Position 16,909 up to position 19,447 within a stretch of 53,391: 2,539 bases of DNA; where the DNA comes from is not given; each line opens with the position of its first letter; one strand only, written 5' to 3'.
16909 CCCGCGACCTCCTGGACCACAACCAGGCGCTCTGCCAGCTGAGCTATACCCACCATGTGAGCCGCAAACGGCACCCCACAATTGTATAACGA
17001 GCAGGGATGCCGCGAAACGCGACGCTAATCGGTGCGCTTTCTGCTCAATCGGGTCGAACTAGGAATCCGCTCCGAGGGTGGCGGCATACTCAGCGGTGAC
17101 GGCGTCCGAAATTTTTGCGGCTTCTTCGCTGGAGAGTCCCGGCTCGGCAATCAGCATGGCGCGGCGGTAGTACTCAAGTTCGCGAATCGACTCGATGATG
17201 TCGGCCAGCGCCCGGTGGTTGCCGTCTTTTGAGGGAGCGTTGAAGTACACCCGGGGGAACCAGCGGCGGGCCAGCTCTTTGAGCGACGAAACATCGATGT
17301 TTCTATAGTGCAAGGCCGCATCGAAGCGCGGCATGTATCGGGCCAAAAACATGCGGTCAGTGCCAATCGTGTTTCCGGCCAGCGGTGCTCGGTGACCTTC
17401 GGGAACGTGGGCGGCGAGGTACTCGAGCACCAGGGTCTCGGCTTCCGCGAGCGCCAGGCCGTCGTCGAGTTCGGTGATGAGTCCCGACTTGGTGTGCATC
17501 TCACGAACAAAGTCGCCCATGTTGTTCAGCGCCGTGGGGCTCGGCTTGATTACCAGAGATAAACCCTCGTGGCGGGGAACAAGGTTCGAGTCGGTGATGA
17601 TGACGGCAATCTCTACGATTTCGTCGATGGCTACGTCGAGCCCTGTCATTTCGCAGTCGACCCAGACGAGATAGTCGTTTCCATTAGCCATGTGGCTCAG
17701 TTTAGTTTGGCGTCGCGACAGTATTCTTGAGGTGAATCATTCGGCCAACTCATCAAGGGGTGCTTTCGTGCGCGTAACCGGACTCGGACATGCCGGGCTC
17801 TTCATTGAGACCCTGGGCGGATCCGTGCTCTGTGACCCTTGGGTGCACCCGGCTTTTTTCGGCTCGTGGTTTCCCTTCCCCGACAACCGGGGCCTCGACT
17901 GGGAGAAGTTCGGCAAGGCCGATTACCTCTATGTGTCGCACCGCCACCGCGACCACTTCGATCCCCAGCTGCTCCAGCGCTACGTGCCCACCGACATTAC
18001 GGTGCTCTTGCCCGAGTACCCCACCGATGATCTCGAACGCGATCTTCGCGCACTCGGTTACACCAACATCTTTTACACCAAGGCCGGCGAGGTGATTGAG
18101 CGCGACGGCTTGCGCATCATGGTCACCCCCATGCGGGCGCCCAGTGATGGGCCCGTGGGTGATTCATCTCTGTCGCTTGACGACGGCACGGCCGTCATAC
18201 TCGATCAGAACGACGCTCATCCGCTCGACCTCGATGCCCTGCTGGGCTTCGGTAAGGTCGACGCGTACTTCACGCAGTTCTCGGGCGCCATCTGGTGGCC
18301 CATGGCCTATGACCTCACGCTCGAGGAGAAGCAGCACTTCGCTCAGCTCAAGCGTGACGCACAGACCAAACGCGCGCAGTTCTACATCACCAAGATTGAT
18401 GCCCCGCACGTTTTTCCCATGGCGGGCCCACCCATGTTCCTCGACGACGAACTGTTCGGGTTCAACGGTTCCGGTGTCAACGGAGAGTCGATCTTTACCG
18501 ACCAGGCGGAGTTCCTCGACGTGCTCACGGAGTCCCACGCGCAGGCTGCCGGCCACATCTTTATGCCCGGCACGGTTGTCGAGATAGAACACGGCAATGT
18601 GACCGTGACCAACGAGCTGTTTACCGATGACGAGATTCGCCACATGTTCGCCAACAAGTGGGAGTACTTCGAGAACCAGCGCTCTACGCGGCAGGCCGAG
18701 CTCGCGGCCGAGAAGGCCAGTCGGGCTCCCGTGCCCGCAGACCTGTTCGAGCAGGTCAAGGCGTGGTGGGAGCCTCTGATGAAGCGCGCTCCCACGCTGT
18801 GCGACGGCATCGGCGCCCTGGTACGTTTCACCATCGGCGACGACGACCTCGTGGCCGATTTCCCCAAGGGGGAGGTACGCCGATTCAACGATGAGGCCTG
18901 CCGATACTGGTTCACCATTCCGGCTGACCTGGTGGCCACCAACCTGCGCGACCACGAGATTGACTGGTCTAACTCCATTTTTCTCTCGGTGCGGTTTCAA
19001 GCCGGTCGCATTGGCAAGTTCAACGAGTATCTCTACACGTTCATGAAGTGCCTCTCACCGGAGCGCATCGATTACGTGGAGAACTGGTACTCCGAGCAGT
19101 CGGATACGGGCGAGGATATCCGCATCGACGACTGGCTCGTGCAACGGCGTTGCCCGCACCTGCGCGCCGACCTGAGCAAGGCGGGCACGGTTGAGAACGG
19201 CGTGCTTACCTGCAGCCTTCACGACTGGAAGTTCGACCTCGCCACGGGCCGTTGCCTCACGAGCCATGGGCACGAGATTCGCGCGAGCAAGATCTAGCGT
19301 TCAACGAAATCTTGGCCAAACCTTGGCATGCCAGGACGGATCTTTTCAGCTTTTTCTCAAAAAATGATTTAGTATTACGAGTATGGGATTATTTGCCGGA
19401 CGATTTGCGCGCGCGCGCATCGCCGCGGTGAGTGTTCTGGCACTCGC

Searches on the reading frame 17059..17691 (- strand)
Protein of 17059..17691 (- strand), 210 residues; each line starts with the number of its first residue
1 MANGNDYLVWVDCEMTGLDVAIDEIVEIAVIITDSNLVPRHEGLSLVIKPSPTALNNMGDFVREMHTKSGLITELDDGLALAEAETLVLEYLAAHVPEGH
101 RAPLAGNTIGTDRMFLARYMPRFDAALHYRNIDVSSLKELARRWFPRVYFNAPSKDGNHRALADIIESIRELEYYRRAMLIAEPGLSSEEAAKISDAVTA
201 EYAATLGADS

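Call 16: search_protein_families(library=pfam, proteins=[window:17059-17691:-], max_evalue=0.001)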
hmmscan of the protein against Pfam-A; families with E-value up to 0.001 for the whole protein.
window:17059-17691:- (210 aa): 1 family
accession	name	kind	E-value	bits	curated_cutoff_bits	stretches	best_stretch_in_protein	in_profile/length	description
PF00929.31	RNase_T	-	1.2e-26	94.7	24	1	9-171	1-163/164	Exonuclease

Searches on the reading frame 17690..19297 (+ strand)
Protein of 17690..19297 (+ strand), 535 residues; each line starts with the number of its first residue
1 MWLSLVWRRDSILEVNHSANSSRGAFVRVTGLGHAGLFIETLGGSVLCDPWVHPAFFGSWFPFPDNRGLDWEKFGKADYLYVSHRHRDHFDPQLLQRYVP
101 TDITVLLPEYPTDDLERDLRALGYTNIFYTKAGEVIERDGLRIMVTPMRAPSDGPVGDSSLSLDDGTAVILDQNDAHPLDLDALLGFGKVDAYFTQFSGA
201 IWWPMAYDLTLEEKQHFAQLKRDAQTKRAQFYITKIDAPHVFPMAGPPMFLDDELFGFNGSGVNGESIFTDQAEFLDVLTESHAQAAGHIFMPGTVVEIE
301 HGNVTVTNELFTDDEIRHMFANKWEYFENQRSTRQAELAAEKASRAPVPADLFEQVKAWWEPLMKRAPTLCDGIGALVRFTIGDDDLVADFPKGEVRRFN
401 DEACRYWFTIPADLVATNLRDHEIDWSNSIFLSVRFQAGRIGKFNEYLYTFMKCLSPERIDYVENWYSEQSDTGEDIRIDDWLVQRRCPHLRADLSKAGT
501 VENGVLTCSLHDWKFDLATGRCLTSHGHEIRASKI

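Call 16: search_protein_families(library=pfam, proteins=[window:17690-19297:+], max_evalue=0.001)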
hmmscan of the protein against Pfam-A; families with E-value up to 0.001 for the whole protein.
window:17690-19297:+ (535 aa): 4 families
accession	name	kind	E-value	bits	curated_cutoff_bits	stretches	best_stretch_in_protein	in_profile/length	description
PF25451.1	SCP2_Rv3818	-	1.2e-48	164.7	28.2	1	352-469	1-119/119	Rv3818-like, SCP2-like domain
PF00355.32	Rieske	-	2.1e-09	37.6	20.3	1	484-524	39-77/88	Rieske [2Fe-2S] domain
PF13483.12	Lactamase_B_3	-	6.9e-06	26.6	24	1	29-137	2-69/160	Beta-lactamase superfamily domain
PF12706.13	Lactamase_B_2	-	0.00032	20.8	27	1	46-155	3-115/200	Beta-lactamase superfamily domain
